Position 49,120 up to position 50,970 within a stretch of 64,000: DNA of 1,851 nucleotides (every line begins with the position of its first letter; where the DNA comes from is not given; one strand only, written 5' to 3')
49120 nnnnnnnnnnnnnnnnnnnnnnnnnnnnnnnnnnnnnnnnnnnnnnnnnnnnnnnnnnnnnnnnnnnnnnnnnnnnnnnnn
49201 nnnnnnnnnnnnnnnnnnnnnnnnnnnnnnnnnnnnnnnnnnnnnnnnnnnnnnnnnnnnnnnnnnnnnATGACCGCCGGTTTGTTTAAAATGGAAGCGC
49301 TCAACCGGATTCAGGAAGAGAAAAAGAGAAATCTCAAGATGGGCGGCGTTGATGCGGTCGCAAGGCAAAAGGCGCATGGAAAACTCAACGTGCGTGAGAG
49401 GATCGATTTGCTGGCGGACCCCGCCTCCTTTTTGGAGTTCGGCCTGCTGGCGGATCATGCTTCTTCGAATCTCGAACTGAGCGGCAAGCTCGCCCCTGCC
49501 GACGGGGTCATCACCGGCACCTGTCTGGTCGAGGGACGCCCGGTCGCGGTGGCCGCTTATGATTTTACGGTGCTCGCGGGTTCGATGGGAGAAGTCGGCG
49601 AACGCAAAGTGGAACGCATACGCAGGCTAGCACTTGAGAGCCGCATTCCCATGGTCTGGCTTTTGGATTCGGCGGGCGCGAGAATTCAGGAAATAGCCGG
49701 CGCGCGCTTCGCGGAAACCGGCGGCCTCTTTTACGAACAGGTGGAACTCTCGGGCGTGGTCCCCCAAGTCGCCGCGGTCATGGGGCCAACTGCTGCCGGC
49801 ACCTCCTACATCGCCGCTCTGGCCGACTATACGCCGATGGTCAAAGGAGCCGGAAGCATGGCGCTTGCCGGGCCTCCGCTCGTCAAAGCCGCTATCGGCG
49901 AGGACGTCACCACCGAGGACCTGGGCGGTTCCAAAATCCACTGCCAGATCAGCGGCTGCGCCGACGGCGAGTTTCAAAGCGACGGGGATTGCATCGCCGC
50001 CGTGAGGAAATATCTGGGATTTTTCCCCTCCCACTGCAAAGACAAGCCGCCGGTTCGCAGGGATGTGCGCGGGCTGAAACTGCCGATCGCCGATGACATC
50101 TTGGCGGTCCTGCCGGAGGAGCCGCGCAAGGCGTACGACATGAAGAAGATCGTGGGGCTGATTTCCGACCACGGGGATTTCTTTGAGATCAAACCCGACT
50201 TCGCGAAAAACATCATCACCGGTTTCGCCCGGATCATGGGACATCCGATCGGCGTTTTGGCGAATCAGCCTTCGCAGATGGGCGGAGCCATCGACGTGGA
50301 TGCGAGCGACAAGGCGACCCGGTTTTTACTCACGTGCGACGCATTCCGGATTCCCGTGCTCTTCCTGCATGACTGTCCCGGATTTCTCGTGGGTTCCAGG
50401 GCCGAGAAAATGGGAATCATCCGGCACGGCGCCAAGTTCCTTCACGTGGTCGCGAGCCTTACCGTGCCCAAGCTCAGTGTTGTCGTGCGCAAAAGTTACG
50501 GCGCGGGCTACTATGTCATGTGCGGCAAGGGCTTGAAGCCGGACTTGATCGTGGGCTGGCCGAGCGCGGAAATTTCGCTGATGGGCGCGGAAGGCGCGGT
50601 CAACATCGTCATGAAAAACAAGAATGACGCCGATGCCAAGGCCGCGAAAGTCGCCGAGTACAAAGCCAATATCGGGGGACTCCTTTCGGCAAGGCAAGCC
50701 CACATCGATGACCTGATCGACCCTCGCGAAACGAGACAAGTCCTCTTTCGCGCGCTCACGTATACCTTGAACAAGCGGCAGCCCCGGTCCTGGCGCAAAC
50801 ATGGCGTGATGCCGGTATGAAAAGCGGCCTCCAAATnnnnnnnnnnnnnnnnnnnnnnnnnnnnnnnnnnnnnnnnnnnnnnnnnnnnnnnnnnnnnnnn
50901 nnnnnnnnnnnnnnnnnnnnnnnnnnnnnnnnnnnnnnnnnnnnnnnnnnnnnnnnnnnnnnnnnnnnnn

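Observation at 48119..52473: ACAD, stand-alone carboxyltransferase, BKACE and crotonase operon: candidate glutaryl/glutaconyl-CoA-type or beta-keto-acid cleavage pathway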

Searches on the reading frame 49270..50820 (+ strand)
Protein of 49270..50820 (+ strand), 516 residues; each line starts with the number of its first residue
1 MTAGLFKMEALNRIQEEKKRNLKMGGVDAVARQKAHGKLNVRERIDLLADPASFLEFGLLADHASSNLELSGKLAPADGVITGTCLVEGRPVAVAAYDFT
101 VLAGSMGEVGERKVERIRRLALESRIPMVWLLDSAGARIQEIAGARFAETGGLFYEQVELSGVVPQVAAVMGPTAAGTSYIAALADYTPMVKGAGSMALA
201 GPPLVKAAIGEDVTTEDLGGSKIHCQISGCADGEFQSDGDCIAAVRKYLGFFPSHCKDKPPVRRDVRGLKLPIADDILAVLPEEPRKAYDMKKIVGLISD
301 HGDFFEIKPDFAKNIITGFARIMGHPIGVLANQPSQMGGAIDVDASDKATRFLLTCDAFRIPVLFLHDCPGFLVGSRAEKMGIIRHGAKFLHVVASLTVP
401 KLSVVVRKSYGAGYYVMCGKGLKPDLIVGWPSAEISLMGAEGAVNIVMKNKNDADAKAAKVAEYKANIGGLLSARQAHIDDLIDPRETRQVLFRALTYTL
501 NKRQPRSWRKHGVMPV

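Call 4: search_protein_families(library=pfam, proteins=[window:49270-50820:+])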
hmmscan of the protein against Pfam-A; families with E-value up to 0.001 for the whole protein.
window:49270-50820:+ (516 aa): 2 families
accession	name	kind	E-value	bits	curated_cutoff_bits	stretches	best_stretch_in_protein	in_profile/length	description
PF01039.27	Carboxyl_trans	-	5.7e-139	464.3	22.3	1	33-514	2-493/493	Carboxyl transferase domain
PF03255.19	ACCA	-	5.9e-08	32.7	23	1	314-459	93-241/310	Acetyl co-enzyme A carboxylase carboxyltransferase-like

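Call 5: search_protein_families(library=ncbifam, proteins=[window:49270-50820:+], max_evalue=1e-10)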
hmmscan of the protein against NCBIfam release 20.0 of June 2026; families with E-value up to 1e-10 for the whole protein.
window:49270-50820:+ (516 aa): 4 families
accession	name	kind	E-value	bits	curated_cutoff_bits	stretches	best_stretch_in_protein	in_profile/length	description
TIGR01117.1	mmdA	subfamily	4.5e-148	494.2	998.8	1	11-515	3-511/512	methylmalonyl-CoA decarboxylase subunit alpha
TIGR03133.1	malonate_beta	equivalog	2.1e-17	63.3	278.15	1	39-212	6-186/274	biotin-independent malonate decarboxylase subunit beta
NF005530.0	PRK07189.1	equivalog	2.4e-17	63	228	1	32-211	9-195/303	biotin-independent malonate decarboxylase subunit beta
TIGR00515.1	accD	equivalog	1.4e-15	57.4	317.45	1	76-214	106-244/285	acetyl-CoA carboxylase, carboxyltransferase subunit beta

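Call 9: search_solved_structures(query=window:49270-50820:+, max_evalue=1e-30)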
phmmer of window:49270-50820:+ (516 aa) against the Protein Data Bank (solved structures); distinct sequences matched with E-value up to 1e-30: 44.
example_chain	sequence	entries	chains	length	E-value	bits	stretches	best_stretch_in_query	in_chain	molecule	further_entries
1vrg_A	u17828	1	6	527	3.7e-129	435.2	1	7-515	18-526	propionyl-CoA carboxylase, beta subunit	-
3n6r_B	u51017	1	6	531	1.5e-120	406.8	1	11-515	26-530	Propionyl-CoA carboxylase, beta subunit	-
1on3_A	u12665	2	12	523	1.7e-117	396.7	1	17-515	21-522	Methylmalonyl-CoA carboxyltransferase 12S subunit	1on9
3ib9_A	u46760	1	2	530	6.2e-117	394.8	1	23-515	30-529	Propionyl-CoA carboxylase complex B subunit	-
1xnw_A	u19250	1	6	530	6.2e-117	394.8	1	23-515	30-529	propionyl-CoA carboxylase complex B subunit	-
3iav_A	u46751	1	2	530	6.3e-117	394.8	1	23-515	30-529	Propionyl-CoA carboxylase complex B subunit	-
3mfm_C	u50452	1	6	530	7.9e-117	394.5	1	23-515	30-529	Propionyl-CoA carboxylase complex B subunit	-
6ybp_A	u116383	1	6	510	8.8e-117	394.3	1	11-515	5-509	Propionyl-CoA carboxylase beta chain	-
3ibb_A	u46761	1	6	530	9.1e-117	394.3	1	23-515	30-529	Propionyl-CoA carboxylase complex B subunit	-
1xnv_A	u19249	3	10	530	1.2e-116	393.9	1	23-515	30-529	propionyl-CoA carboxylase complex B subunit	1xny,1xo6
6ybq_A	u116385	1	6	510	6.1e-115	388.2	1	11-515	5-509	Propionyl-CoA carboxylase beta chain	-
8pn8_A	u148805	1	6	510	8e-115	387.8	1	11-515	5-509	Propionyl-CoA carboxylase beta chain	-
8pn7_A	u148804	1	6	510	1e-114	387.5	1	12-515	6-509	Propionyl-CoA carboxylase beta chain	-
7ybu_C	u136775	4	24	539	4.3e-114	385.4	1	12-515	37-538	Propionyl-CoA carboxylase beta chain, mitochondrial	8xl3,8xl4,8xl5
9wkr_G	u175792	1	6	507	4.9e-114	385.3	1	13-515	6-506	Propionyl-CoA carboxylase beta chain, mitochondrial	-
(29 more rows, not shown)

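Call 43: find_homologous_proteins(query=window:49270-50820:+, max_evalue=1e-100)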
Query window:49270-50820:+ (516 aa): 7717 proteins with E <= 1e-100 among 8000 candidates; the best 120 are listed.
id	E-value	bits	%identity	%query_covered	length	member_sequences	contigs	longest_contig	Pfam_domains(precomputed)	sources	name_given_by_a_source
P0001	0.0e+0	1156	100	100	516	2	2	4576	PF01039.28,PF03255.20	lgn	-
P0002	0.0e+0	1014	88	99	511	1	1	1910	PF01039.28,PF03255.20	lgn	-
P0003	5.8e-288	974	83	98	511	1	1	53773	PF01039.28,PF03255.20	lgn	-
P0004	4.9e-284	961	82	98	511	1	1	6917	PF01039.28,PF03255.20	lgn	-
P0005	4.5e-282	954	83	98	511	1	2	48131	PF01039.28,PF03255.20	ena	-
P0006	7.5e-280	947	81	99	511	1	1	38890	PF01039.28,PF06833.17,PF03255.20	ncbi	ncbi:MAG: acyl-CoA carboxylase subunit beta [Bdellovibrionota bacterium]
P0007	2.0e-279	946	80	98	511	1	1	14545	PF01039.28,PF03255.20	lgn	-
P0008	6.0e-279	944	81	99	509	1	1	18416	PF01039.28,PF03255.20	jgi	jgi:acetyl-CoA carboxylase carboxyltransferase component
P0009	4.2e-278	941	80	99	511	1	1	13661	PF01039.28,PF03255.20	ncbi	-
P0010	5.0e-276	935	80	99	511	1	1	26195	PF01039.28,PF03255.20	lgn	-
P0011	9.0e-271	917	77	98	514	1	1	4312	PF01039.28,PF03255.20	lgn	-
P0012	3.0e-270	915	78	99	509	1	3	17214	PF01039.28,PF03255.20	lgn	-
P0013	9.3e-270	914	77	99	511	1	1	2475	PF01039.28,PF03255.20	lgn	-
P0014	8.0e-268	907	77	99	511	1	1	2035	PF01039.28,PF03255.20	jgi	-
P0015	1.1e-266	904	77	100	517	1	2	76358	PF01039.28,PF03255.20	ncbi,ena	-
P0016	6.2e-265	898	78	99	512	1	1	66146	PF01039.28,PF03255.20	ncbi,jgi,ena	-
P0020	1.3e-248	844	72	99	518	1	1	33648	PF01039.28,PF03255.20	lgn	-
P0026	9.4e-235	798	70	99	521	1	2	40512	PF01039.28,PF03255.20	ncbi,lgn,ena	-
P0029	2.0e-209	715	61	99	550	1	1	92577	PF01039.28,PF03255.20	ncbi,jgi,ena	jgi:acetyl-CoA carboxylase carboxyltransferase component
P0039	5.1e-201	687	59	99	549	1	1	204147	PF01039.28,PF03255.20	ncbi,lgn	ncbi:acyl-CoA carboxylase subunit beta [Bdellovibrionota bacterium FG-1]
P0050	8.4e-193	660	59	97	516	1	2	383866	PF01039.28,PF03255.20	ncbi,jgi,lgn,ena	-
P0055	2.0e-190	652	56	98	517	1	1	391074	PF01039.28,PF03255.20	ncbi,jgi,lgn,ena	-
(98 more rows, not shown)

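Call 44: find_encoding_contigs(protein=P0003, flank=10000, max_places=2)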
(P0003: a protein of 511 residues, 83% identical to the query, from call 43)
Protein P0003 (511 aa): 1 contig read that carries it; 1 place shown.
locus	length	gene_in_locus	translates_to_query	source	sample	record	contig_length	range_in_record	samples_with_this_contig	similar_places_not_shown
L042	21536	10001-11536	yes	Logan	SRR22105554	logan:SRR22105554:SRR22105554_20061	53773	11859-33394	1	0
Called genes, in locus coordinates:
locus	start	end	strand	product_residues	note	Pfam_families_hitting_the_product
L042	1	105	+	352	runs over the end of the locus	PF01408:GFO_IDH_MocA, PF22725:GFO_IDH_MocA_C3, PF02894:GFO_IDH_MocA_C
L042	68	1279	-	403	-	PF09594:GT87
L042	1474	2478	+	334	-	PF01370:Epimerase, PF04321:RmlD_sub_bind (weak), PF16363:GDP_Man_Dehyd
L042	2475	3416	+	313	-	PF01073:3Beta_HSD (faint), PF01370:Epimerase, PF02719:Polysacc_synt_2 (faint), PF16363:GDP_Man_Dehyd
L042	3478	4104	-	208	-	-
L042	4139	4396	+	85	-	-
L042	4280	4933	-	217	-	PF00730:HhH-GPD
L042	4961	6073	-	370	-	-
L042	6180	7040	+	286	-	-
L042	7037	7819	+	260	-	-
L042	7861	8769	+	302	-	PF00034:Cytochrom_C, PF13442:Cytochrome_CBB3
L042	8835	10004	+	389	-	PF02771:Acyl-CoA_dh_N, PF02770:Acyl-CoA_dh_M, PF00441:Acyl-CoA_dh_1, PF08028:Acyl-CoA_dh_2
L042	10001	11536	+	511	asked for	PF01039:Carboxyl_trans, PF03255:ACCA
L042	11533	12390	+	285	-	PF05853:BKACE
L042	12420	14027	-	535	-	PF00989:PAS (weak), PF08448:PAS_4, PF13426:PAS_9 (weak), PF08447:PAS_3 (weak), PF00512:HisKA, PF02518:HATPase_c, PF14501:HATPase_c_5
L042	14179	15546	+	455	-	PF03781:FGE-sulfatase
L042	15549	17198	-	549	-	-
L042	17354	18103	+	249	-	PF02358:Trehalose_PPase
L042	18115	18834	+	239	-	PF02592:Vut_1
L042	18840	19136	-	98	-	PF04226:Transgly_assoc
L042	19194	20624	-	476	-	-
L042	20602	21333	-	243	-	PF00483:NTP_transferase, PF12804:NTP_transf_3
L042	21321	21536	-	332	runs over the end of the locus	PF01408:GFO_IDH_MocA, PF22725:GFO_IDH_MocA_C3, PF02894:GFO_IDH_MocA_C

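Call 45: find_encoding_contigs(protein=P0006, flank=10000, max_places=2)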
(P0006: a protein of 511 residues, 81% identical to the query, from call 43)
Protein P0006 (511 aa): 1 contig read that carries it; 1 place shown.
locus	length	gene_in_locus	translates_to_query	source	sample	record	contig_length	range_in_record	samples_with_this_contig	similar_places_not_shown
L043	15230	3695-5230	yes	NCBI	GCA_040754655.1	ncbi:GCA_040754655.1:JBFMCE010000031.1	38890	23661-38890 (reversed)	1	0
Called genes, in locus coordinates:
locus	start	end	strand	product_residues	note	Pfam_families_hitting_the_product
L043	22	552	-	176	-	PF14470:bPH_3, PF09851:SHOCT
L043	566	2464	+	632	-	PF04773:FecR, PF13372:Alginate_exp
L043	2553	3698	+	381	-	PF02771:Acyl-CoA_dh_N, PF02770:Acyl-CoA_dh_M, PF00441:Acyl-CoA_dh_1, PF08028:Acyl-CoA_dh_2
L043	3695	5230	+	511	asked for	PF01039:Carboxyl_trans, PF03255:ACCA (weak), PF06833:MdcE (weak)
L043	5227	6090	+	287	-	PF05853:BKACE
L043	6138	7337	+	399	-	PF22660:RS_preATP-grasp-like, PF02222:ATP-grasp, PF17769:PurK_C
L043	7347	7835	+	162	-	PF00731:AIRC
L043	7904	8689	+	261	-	PF02811:PHP (weak)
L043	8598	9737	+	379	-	PF13506:Glyco_transf_21, PF00535:Glycos_transf_2 (weak), PF13641:Glyco_tranf_2_3, PF13632:Glyco_trans_2_3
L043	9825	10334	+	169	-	-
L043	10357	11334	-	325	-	PF13439:Glyco_transf_4 (faint), PF00534:Glycos_transf_1, PF13692:Glyco_trans_1_4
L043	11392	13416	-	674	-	PF13493:DUF4118 (weak), PF08447:PAS_3 (weak), PF00512:HisKA, PF02518:HATPase_c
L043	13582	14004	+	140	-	PF20791:Acyl-ACP_TE_C (weak), PF01643:Acyl-ACP_TE (weak), PF13279:4HBT_2, PF03061:4HBT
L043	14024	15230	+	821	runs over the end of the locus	PF09990:DUF2231, PF19335:HMBD (weak)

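Call 46: find_encoding_contigs(protein=P0015, flank=10000, max_places=2)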
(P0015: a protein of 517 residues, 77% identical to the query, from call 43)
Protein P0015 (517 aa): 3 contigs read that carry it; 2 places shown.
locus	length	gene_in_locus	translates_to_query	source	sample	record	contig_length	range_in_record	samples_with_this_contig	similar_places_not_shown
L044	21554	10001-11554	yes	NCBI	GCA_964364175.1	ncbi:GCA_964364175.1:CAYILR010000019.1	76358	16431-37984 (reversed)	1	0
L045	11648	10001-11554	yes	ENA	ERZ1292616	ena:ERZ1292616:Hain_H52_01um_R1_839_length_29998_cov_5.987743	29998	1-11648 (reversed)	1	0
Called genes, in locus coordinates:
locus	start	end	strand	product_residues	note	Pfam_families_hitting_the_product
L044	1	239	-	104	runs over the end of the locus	PF10049:DUF2283, PF12728:HTH_17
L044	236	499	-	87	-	PF14076:DUF4258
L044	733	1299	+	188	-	-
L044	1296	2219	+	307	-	-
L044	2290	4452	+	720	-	PF00378:ECH_1, PF16113:ECH_2, PF02737:3HCDH_N, PF00725:3HCDH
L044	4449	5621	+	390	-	PF00108:Thiolase_N, PF00109:ketoacyl-synt (faint), PF02803:Thiolase_C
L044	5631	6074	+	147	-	PF00293:NUDIX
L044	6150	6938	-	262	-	PF02678:Pirin, PF17954:Pirin_C_2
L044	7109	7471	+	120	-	-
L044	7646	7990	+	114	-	-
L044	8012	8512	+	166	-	-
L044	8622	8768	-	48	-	-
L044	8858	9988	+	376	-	PF02771:Acyl-CoA_dh_N, PF02770:Acyl-CoA_dh_M, PF00441:Acyl-CoA_dh_1, PF08028:Acyl-CoA_dh_2, PF22924:ACOX_C_alpha1 (weak)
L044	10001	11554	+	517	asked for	PF01039:Carboxyl_trans, PF03255:ACCA (weak)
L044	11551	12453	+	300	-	PF05853:BKACE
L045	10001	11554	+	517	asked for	PF01039:Carboxyl_trans, PF03255:ACCA (weak)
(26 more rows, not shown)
